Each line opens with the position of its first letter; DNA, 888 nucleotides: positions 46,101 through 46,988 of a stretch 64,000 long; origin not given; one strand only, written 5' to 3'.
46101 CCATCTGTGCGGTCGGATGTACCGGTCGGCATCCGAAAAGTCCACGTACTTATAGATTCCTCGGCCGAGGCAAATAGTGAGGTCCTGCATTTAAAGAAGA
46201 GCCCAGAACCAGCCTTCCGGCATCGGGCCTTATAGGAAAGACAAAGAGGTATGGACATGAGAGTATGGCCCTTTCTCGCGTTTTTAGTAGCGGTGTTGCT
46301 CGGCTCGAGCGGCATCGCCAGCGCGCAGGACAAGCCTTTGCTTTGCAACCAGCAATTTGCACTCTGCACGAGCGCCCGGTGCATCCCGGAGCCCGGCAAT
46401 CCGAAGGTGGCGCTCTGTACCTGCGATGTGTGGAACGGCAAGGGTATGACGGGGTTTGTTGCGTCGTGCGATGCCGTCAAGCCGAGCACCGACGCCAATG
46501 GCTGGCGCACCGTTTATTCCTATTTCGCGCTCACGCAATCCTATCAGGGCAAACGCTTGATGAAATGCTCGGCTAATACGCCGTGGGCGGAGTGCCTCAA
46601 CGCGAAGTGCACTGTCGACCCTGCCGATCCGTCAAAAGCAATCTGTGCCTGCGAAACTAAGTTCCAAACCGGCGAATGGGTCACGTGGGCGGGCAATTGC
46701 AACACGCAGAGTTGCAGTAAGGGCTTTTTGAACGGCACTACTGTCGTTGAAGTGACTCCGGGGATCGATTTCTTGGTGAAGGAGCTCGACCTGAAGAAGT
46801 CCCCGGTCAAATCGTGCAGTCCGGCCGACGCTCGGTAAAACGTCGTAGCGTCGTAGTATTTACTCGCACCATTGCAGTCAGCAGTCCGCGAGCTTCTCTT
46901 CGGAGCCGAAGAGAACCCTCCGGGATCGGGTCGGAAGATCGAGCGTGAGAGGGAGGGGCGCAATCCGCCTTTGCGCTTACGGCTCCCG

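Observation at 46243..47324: Arylsulfatase has acquired the ribosome-binding site, signal peptide and first mature residues of the neighbouring Cys-rich gene by a local duplication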

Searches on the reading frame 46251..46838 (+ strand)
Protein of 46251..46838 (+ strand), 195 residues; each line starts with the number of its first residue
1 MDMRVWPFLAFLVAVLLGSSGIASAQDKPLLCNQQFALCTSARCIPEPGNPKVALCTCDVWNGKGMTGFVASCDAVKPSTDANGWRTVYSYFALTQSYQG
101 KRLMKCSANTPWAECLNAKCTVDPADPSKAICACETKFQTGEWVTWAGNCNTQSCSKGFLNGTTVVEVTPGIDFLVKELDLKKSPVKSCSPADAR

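Call 7: search_protein_families(library=pfam, proteins=[window:46251-46838:+], max_evalue=0.01)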
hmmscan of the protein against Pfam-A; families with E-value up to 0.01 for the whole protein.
window:46251-46838:+ (195 aa): 0 families

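Call 8: find_homologous_proteins(query=window:46251-46838:+)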
Query window:46251-46838:+ (195 aa): 217 proteins with E <= 0.001 among 289 candidates; the best 120 are listed.
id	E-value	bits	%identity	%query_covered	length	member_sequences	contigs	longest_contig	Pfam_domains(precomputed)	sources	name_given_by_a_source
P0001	1.0e-125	435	97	99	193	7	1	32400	-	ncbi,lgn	-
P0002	6.1e-111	387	90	96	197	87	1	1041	-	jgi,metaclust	metaclust:\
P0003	3.8e-107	375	84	100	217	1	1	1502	-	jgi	jgi:hypothetical protein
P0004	6.6e-106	371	83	100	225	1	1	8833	-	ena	-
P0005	2.3e-104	365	83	99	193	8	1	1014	-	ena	-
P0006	5.3e-104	364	85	91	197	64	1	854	-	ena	-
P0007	3.1e-102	359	88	93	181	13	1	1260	-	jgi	jgi:hypothetical protein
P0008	4.2e-96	338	77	100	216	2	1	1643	-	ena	-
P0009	1.7e-95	337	81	97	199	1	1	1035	-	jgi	jgi:hypothetical protein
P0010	6.2e-94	331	79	99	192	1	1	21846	-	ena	-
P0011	7.5e-82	292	92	70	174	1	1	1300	-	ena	-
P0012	1.3e-62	229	60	96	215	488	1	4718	-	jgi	jgi:hypothetical protein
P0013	3.1e-61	225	60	94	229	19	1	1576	-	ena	-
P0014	4.9e-60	221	61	88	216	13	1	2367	-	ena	-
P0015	2.2e-59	219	56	96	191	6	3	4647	-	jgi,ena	-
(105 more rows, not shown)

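Call 13: find_encoding_contigs(protein=P0001, flank=5000, max_places=3)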
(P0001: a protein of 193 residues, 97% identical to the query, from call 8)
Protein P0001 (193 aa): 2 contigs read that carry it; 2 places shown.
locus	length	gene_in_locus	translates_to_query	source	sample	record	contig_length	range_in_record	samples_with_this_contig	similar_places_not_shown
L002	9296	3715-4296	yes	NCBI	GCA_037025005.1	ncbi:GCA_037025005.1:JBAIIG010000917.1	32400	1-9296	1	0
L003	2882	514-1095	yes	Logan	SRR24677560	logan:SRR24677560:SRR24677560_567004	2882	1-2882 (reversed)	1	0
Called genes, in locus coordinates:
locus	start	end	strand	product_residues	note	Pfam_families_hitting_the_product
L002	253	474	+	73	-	PF03683:UPF0175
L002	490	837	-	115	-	-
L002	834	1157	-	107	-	PF04255:DUF433 (weak)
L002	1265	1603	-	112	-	-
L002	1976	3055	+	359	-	PF22022:Phage_int_M (weak), PF00589:Phage_integrase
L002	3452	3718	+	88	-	-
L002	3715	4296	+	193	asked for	-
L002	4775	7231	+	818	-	PF00884:Sulfatase, PF16347:SGSH_C (weak)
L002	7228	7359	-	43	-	PF00023:Ank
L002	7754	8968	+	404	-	PF02661:Fic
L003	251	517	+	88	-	-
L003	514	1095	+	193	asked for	-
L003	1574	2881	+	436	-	?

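Call 16: find_encoding_contigs(protein=P0008, flank=5000, max_places=3)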
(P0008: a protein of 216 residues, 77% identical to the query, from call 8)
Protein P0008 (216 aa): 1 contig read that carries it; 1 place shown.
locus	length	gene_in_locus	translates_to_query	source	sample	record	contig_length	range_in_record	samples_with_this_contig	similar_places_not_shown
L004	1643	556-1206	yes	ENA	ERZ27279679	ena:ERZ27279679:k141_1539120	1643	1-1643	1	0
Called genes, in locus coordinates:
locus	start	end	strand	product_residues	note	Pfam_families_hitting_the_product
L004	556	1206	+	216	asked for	-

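Call 17: find_encoding_contigs(protein=P0004, flank=5000, max_places=3)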
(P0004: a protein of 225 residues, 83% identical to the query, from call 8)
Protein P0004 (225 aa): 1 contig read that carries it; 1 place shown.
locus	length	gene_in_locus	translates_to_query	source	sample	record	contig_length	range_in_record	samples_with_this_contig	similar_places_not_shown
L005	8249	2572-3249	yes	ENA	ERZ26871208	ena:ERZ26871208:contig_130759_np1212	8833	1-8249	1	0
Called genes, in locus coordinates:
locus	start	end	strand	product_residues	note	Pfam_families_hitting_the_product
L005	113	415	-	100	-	-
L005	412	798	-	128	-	-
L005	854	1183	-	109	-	-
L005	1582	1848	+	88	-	-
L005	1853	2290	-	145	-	-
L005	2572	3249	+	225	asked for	-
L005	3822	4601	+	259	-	PF14023:Bestrophin-like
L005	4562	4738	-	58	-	-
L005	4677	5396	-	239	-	-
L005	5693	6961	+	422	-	-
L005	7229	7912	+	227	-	PF14020:DUF4236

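Call 18: find_encoding_contigs(protein=P0010, flank=5000, max_places=3)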
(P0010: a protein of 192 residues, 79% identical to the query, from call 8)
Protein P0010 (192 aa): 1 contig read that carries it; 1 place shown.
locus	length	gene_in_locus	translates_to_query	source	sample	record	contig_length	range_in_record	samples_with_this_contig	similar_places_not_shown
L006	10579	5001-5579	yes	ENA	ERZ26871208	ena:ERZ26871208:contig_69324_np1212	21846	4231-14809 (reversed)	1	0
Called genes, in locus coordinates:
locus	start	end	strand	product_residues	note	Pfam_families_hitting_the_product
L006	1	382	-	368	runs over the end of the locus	-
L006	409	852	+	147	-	-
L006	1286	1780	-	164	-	PF13924:Lipocalin_5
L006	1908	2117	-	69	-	-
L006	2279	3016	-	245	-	-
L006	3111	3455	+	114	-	-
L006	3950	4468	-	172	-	-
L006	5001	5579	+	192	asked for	-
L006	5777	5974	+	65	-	-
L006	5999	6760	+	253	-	-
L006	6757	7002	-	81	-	-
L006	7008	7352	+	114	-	-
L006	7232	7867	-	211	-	PF13384:HTH_23 (weak), PF13518:HTH_28 (faint), PF13551:HTH_29 (weak), PF13565:HTH_32 (weak)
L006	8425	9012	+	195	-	-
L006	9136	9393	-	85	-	-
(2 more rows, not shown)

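Call 49: search_protein_families(library=ncbifam, proteins=[window:46251-46838:+], max_evalue=0.01)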
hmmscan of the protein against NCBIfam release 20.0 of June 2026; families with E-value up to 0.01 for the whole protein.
window:46251-46838:+ (195 aa): 0 families

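Call 50: search_solved_structures(query=window:46251-46838:+, max_evalue=1)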
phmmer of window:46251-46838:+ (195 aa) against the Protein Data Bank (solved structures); distinct sequences matched with E-value up to 1: 2.
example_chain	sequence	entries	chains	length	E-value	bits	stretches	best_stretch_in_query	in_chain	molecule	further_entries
4pkf_B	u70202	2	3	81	0.2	14.5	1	115-157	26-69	TutG | benzylsuccinate synthase beta chain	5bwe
9pzj_B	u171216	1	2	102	0.34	13.8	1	115-157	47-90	benzylsuccinate synthase beta chain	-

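Call 58: find_related_loci(query=window:46251-46838:+, collection=genome_contigs, flank=6000)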
Query window:46251-46838:+ (195 aa) in genome_contigs; peptide patterns used: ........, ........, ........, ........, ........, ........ (x = any residue, [..] = any of these).
80 stretches matched a pattern, but none encodes a relative of the query by tblastn (E <= 1e-3).

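Call 70: predict_structure(alignment_id=A3)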
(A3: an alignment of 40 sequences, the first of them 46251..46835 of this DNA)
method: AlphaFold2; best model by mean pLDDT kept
length: 195 residues; sequences in the alignment: 40
mean_pLDDT: 36.0   pTM: 0.23
mean pLDDT of the five models: 36.0, 35.2, 33.7, 33.5, 32.0
residues with pLDDT >= 90: 0; 70-90: 0; 50-70: 3; < 50: 192
segments of 3 or more residues with pLDDT < 50: 1-5, 8-14, 16-195
pLDDT, mean of each block of 10 residues (from residue 1): 46 46 31 33 37 38 30 34 33 32 38 44 37 35 35 31 35 40 33 29
secondary structure, 60 per line:
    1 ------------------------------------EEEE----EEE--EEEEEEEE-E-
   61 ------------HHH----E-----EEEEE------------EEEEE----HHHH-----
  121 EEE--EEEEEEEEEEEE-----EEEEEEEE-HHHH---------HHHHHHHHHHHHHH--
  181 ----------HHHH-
elements in order: E37-40 E45-47 E50-57 E86-90 E103-107 H112-115 E121-123 E126-137 E143-150 H152-155 H165-178 H191-194

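Call 71: find_encoding_contigs(protein=P0003, flank=3000, max_places=3)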
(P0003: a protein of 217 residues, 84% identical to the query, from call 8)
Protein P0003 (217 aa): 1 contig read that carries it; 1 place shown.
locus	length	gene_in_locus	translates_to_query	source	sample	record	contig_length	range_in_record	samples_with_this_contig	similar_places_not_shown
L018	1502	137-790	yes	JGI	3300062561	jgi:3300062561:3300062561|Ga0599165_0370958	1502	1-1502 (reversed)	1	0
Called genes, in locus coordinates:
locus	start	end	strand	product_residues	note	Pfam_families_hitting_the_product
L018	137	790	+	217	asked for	-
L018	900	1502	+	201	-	?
